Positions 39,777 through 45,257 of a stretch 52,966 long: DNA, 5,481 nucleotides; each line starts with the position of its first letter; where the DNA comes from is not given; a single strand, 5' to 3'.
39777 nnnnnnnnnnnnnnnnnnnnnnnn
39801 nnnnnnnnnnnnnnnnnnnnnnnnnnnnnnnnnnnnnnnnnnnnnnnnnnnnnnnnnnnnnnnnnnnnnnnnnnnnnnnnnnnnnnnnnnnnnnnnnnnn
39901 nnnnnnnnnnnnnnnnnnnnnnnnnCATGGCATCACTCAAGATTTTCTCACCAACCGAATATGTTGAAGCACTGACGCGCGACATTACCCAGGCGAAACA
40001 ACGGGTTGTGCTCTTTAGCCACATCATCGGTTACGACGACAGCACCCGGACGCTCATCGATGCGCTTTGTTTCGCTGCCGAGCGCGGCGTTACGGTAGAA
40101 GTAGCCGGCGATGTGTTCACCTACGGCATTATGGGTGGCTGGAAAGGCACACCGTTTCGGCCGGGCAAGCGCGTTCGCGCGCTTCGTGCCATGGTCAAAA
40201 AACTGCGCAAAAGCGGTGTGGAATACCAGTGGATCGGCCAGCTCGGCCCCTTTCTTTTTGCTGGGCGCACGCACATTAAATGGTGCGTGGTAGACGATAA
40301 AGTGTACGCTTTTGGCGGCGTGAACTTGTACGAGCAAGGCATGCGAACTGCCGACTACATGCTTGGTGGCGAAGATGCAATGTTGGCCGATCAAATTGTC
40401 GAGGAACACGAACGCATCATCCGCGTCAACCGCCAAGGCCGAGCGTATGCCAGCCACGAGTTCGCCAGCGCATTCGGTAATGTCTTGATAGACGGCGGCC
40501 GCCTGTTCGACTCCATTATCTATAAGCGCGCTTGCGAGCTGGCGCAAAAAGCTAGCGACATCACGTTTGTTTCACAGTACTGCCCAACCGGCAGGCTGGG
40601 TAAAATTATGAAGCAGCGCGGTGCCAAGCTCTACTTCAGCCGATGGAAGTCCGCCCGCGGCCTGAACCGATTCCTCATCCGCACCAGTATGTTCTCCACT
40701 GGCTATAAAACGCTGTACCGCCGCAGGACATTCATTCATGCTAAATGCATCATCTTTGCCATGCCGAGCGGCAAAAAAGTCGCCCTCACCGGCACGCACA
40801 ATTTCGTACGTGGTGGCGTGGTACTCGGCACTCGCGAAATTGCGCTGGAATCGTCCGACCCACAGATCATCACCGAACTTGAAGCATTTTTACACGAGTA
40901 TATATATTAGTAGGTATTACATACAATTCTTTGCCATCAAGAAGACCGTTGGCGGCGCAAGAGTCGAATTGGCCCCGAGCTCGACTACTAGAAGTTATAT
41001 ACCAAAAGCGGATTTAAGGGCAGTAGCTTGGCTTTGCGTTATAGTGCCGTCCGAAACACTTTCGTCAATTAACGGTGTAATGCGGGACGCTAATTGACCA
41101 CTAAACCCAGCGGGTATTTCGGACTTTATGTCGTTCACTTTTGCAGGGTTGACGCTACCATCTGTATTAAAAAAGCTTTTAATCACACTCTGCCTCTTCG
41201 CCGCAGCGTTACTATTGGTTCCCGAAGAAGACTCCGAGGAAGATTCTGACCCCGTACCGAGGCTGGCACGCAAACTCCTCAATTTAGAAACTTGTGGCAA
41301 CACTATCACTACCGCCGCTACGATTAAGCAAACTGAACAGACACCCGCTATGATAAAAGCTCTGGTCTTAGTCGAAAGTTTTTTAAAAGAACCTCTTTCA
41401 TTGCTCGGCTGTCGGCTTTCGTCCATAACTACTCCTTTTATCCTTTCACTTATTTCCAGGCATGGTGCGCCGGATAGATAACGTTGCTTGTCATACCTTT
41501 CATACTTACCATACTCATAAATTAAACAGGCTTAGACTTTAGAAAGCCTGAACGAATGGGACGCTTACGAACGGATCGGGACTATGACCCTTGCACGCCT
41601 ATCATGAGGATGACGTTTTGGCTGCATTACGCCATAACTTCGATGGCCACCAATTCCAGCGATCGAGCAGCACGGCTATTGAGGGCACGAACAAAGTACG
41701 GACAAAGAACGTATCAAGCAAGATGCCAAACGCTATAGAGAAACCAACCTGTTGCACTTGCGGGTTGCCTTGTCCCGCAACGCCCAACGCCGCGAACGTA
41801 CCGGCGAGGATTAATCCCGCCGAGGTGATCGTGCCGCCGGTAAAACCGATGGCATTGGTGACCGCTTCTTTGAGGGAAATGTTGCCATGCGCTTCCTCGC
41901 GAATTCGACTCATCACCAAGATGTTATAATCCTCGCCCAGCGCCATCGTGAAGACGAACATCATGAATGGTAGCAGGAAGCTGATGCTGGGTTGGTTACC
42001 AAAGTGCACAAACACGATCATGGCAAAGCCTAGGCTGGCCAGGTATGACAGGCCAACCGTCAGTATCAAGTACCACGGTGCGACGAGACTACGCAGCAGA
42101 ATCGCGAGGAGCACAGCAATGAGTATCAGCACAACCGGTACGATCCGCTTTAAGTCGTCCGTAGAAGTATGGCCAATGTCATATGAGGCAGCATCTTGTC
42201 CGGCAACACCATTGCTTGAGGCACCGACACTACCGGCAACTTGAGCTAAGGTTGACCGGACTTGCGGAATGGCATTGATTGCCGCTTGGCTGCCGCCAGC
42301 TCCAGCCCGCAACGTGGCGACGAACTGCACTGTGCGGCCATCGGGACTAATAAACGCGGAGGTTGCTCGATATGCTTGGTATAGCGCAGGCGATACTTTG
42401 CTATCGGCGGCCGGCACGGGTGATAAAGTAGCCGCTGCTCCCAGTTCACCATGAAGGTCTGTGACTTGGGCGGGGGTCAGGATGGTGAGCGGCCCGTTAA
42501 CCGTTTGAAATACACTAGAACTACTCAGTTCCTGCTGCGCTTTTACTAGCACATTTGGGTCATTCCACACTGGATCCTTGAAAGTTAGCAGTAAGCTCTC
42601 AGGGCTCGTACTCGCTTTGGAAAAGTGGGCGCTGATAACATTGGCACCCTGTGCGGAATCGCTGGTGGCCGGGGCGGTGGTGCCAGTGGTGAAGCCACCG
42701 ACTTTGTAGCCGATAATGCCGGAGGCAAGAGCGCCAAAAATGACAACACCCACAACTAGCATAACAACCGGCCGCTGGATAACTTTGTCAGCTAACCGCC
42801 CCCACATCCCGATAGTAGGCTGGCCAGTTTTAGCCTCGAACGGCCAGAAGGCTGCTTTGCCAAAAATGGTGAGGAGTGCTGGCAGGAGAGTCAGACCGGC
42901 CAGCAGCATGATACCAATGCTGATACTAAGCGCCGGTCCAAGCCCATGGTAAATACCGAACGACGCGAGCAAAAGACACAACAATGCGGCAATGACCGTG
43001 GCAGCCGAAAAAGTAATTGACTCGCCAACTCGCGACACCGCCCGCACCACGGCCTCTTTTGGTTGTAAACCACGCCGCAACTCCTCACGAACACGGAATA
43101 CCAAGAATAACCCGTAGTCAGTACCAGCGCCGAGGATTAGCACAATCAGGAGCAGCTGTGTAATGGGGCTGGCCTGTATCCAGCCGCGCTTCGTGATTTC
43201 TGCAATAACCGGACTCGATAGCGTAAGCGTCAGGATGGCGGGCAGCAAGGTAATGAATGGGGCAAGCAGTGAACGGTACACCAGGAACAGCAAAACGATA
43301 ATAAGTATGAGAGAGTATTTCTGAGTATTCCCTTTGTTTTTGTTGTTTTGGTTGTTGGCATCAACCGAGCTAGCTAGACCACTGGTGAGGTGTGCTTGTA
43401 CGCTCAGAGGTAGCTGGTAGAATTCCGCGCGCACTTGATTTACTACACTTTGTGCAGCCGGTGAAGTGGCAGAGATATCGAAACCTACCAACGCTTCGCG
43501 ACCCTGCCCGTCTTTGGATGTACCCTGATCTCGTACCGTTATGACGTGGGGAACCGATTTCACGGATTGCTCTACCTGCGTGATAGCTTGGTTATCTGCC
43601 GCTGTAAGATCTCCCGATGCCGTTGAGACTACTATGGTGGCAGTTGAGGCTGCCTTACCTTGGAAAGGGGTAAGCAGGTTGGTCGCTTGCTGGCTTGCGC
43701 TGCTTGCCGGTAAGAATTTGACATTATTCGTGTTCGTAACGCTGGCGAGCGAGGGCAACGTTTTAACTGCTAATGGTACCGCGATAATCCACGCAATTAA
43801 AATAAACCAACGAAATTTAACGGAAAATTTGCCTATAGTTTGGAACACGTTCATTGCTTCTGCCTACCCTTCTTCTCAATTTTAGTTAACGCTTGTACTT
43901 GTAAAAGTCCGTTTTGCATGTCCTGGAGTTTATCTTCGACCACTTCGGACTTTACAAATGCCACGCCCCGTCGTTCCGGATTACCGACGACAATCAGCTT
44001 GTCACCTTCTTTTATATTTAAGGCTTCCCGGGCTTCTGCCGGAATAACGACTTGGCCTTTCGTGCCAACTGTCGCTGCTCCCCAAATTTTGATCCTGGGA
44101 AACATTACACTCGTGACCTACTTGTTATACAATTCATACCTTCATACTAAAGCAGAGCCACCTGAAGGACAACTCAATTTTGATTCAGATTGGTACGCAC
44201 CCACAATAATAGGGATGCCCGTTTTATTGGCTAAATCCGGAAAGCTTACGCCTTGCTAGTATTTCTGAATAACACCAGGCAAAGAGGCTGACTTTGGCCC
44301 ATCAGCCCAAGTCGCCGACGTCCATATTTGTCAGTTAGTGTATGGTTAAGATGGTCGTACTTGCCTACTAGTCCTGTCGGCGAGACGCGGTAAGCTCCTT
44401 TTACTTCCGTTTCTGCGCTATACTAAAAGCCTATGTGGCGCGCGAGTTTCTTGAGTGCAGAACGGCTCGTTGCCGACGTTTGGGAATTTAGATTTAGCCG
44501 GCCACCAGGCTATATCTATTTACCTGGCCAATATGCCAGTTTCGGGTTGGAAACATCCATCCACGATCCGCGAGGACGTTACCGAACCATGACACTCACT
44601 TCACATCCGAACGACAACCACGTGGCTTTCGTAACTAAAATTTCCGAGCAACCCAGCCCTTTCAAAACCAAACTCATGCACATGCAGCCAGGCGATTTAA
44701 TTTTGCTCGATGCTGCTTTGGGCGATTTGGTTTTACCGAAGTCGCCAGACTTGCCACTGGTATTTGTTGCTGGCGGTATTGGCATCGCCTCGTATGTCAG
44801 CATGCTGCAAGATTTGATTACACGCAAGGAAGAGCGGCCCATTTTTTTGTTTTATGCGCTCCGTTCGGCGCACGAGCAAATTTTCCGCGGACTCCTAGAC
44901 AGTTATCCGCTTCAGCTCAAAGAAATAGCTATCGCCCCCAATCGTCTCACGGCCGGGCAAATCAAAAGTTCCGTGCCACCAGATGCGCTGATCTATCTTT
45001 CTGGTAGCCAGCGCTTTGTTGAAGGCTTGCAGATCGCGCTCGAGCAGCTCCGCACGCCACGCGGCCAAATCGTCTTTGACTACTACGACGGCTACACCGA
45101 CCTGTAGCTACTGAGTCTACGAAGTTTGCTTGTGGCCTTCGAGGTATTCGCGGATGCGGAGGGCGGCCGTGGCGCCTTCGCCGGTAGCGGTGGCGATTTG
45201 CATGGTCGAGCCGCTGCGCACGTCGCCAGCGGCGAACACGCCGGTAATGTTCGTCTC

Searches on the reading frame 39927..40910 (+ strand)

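Call 97: search_protein_families(library=pfam, proteins=[window:39927-40910:+], max_evalue=0.0001)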
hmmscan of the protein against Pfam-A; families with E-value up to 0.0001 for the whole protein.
window:39927-40910:+ (327 aa): 1 family
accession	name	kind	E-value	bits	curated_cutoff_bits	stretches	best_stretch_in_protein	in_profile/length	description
PF13091.12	PLDc_2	-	7.6e-17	61.8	27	1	17-160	2-127/132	PLD-like domain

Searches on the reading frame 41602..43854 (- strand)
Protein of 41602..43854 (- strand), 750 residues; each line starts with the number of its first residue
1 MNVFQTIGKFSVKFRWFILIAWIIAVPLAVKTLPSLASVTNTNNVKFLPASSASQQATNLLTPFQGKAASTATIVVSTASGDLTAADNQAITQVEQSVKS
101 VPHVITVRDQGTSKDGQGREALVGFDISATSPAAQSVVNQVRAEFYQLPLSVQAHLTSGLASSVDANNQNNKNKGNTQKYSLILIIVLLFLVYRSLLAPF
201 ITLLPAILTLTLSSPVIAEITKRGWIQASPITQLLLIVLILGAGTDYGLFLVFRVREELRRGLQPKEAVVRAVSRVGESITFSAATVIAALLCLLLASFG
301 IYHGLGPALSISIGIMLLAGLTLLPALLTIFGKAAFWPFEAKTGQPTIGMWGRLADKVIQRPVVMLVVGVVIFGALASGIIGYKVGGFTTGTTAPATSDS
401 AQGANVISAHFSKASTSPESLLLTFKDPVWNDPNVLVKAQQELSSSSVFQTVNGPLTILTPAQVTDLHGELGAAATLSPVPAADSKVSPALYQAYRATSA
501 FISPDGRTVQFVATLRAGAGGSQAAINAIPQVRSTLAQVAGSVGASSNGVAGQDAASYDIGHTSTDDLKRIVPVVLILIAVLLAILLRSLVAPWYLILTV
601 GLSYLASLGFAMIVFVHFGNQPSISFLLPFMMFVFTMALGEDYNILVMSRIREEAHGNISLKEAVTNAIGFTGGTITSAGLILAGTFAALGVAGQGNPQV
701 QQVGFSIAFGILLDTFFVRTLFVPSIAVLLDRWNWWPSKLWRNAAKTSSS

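Call 97: search_protein_families(library=pfam, proteins=[window:41602-43854:-], max_evalue=0.0001)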
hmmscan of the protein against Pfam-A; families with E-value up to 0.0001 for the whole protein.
window:41602-43854:- (750 aa): 1 family
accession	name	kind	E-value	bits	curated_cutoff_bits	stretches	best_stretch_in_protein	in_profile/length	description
PF03176.21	MMPL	-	1e-107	360.4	20.5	2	47-363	2-331/333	MMPL family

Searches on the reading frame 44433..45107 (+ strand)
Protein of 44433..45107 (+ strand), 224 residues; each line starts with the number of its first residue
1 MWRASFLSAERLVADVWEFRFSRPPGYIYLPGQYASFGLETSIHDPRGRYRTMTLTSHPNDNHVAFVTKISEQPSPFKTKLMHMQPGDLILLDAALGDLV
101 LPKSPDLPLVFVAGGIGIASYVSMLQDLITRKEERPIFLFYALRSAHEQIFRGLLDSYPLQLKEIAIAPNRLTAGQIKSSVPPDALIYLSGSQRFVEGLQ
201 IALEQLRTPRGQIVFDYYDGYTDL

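Call 97: search_protein_families(library=pfam, proteins=[window:44433-45107:+], max_evalue=0.0001)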
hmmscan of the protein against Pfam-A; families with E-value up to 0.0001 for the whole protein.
window:44433-45107:+ (224 aa): 1 family
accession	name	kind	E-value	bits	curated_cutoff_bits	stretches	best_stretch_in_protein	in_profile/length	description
PF00175.26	NAD_binding_1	-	2.2e-05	25.5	22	1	111-164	1-55/109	Oxidoreductase NAD-binding domain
